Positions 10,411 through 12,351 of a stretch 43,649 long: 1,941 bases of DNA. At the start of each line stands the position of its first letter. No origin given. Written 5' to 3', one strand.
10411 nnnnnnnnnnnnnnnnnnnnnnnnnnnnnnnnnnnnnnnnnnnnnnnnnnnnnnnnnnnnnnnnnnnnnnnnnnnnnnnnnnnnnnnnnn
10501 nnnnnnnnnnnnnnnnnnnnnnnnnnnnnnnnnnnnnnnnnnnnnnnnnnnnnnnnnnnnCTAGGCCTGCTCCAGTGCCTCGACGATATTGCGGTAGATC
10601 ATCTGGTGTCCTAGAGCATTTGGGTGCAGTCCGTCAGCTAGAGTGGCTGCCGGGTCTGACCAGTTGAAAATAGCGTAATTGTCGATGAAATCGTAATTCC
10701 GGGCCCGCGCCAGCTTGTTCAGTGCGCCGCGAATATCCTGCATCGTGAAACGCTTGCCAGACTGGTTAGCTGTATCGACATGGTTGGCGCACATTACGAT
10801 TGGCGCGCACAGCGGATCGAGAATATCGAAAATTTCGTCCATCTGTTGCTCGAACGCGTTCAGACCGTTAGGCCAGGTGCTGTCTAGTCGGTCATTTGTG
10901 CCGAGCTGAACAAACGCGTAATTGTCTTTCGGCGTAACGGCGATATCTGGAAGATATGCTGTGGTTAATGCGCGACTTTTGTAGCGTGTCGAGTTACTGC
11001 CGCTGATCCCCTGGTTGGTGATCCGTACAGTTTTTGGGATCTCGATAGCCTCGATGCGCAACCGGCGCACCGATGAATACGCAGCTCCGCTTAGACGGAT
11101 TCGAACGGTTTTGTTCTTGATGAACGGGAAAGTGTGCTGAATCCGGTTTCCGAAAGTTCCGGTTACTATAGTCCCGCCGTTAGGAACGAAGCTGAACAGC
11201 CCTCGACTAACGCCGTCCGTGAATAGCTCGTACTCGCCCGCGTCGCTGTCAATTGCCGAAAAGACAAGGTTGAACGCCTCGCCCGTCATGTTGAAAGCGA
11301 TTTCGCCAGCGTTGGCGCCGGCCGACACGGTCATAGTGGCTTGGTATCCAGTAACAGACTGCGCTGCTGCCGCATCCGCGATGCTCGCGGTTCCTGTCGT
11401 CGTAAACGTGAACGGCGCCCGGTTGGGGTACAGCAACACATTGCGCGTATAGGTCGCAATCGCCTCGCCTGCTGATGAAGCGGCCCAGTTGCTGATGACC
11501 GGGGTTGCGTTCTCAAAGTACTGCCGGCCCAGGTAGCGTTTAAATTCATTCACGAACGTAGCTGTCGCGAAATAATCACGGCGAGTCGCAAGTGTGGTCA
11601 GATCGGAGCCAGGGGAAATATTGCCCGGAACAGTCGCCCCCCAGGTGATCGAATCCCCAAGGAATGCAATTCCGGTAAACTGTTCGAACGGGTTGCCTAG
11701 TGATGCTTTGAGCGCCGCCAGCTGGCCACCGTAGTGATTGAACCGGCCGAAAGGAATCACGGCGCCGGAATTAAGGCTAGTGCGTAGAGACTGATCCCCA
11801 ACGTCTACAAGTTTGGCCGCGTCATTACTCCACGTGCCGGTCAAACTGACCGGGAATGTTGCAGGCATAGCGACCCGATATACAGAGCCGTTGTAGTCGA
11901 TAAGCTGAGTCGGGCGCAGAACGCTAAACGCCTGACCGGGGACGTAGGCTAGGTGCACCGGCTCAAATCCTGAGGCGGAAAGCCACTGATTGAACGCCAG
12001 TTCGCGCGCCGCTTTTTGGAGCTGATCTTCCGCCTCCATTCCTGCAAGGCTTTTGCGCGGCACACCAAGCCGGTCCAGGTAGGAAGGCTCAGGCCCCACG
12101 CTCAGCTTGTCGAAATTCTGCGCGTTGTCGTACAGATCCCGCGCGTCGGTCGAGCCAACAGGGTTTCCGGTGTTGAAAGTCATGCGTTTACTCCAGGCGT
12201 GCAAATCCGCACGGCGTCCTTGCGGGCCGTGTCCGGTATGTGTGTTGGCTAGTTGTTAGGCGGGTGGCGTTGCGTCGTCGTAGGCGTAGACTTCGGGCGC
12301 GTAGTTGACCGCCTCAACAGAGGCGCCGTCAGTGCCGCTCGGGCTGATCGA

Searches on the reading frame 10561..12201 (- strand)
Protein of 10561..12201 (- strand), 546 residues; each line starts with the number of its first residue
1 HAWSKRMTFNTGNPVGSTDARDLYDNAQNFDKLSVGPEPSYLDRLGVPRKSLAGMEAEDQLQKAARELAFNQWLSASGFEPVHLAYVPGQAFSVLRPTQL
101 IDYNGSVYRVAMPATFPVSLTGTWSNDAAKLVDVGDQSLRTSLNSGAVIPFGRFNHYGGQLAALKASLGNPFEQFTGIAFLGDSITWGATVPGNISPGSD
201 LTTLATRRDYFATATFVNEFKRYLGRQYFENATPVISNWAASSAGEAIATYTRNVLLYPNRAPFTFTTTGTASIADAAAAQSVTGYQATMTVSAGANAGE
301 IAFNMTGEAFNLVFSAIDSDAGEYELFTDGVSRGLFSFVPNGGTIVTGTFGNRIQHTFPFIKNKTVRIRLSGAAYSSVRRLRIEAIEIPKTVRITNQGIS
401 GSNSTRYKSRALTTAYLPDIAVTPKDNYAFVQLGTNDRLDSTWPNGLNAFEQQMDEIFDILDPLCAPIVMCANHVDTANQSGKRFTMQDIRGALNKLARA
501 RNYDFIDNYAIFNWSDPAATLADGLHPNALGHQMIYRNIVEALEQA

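Call 24: search_protein_families(library=pfam, proteins=[window:10561-12201:-], max_evalue=0.001)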
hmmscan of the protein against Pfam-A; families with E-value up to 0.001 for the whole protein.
window:10561-12201:- (546 aa): 2 families
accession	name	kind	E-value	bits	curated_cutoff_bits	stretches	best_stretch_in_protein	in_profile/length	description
PF13472.12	Lipase_GDSL_2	-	3.6e-15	57.3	32.9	1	392-533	34-177/178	GDSL-like Lipase/Acylhydrolase family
PF00657.28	Lipase_GDSL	-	1.6e-08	35.4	23.6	1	388-537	36-206/208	GDSL-like Lipase/Acylhydrolase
